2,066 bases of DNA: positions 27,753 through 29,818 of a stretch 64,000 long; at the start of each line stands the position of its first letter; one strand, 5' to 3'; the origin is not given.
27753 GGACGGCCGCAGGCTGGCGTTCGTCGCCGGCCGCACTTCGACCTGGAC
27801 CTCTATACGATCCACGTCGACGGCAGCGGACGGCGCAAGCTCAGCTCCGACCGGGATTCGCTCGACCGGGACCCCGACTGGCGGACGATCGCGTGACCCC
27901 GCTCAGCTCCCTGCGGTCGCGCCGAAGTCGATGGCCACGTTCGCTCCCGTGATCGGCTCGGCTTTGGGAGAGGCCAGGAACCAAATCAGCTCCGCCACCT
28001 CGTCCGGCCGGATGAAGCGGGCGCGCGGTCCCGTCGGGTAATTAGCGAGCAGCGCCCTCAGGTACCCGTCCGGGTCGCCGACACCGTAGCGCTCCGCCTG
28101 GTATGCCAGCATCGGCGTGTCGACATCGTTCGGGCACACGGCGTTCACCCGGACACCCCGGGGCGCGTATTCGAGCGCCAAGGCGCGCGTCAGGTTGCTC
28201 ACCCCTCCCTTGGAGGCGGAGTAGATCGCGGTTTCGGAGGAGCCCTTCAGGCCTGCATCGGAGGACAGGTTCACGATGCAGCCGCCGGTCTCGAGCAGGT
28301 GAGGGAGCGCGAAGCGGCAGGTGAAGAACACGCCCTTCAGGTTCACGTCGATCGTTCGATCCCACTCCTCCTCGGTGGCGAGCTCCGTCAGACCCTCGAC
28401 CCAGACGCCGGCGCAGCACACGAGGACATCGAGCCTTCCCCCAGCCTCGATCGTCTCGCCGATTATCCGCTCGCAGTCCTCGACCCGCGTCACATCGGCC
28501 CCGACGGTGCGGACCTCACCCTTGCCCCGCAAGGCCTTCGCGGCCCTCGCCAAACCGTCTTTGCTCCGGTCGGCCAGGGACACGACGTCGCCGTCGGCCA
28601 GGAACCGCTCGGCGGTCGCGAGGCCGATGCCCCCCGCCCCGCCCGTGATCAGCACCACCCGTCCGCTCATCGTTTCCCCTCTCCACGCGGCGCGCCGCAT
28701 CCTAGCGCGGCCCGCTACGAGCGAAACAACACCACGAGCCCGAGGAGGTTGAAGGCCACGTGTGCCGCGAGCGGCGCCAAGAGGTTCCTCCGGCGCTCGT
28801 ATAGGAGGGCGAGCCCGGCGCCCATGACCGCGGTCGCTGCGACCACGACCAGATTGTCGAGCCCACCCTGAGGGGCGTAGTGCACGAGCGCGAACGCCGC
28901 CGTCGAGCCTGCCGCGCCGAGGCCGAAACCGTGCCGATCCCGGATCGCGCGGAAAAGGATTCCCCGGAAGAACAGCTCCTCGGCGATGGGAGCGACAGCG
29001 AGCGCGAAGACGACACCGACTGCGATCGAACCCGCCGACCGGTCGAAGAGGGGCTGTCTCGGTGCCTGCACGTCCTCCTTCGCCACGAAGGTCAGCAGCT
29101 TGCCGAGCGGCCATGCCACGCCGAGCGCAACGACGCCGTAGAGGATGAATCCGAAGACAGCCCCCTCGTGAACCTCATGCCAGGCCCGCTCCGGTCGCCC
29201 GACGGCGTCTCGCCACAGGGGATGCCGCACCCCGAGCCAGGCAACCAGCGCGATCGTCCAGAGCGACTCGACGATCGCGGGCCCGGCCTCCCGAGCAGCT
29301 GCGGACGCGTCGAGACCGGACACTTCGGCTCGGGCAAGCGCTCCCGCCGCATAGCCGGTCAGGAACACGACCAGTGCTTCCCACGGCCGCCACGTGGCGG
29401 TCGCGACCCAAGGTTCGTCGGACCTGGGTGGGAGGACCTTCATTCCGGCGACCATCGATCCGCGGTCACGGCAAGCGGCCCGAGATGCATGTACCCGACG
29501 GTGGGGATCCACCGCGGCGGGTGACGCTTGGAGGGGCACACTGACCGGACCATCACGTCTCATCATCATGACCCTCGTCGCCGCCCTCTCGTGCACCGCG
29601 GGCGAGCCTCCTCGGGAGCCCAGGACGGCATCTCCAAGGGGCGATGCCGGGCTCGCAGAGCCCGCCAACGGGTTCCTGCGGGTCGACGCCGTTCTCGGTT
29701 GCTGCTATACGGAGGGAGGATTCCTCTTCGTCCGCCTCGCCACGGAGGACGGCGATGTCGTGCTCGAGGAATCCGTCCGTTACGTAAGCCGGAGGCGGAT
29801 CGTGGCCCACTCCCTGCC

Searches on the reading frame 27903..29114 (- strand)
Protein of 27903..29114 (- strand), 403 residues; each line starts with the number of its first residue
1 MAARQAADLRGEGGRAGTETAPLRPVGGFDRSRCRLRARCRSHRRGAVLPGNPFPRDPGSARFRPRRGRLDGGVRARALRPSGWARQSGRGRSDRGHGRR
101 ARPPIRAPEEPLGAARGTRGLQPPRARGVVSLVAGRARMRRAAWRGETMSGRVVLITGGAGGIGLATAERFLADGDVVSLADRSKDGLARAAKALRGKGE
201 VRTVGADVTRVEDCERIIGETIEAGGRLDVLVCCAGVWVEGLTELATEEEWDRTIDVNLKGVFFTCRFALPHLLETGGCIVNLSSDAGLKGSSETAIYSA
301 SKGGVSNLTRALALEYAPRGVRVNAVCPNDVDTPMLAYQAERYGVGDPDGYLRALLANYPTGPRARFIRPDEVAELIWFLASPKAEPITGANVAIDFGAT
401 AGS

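Call 39: search_protein_families(library=pfam, proteins=[window:27903-29114:-], max_evalue=0.001)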
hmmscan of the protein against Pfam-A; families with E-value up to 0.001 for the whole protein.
window:27903-29114:- (403 aa): 6 families
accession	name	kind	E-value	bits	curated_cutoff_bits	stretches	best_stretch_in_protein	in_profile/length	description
PF13561.12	adh_short_C2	-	8.1e-55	186.4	27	1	160-400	3-236/236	Enoyl-(Acyl carrier protein) reductase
PF00106.31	adh_short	-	5.3e-54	183.1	26.6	1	152-341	1-192/195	short chain dehydrogenase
PF08659.16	KR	-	5.3e-11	43.2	22.6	1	154-302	3-153/180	KR domain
PF03435.24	Sacchrp_dh_NADP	-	0.00014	22.6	25.1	1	155-221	2-69/129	Saccharopine dehydrogenase NADP binding domain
PF23441.1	SDR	-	0.00057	19.8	27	0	153-335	9-198/258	SDR-like rossmann domain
PF01370.27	Epimerase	-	0.00088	19.2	20.9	0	154-220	1-62/240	NAD dependent epimerase/dehydratase family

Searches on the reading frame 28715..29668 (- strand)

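Call 39: search_protein_families(library=pfam, proteins=[window:28715-29668:-], max_evalue=0.001)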
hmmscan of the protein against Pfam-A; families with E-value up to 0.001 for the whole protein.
window:28715-29668:- (317 aa): 1 family
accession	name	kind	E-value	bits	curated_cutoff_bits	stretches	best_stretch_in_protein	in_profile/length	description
PF02517.21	Rce1-like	-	1e-18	67.8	22.4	1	216-309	5-93/93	Type II CAAX prenyl endopeptidase Rce1-like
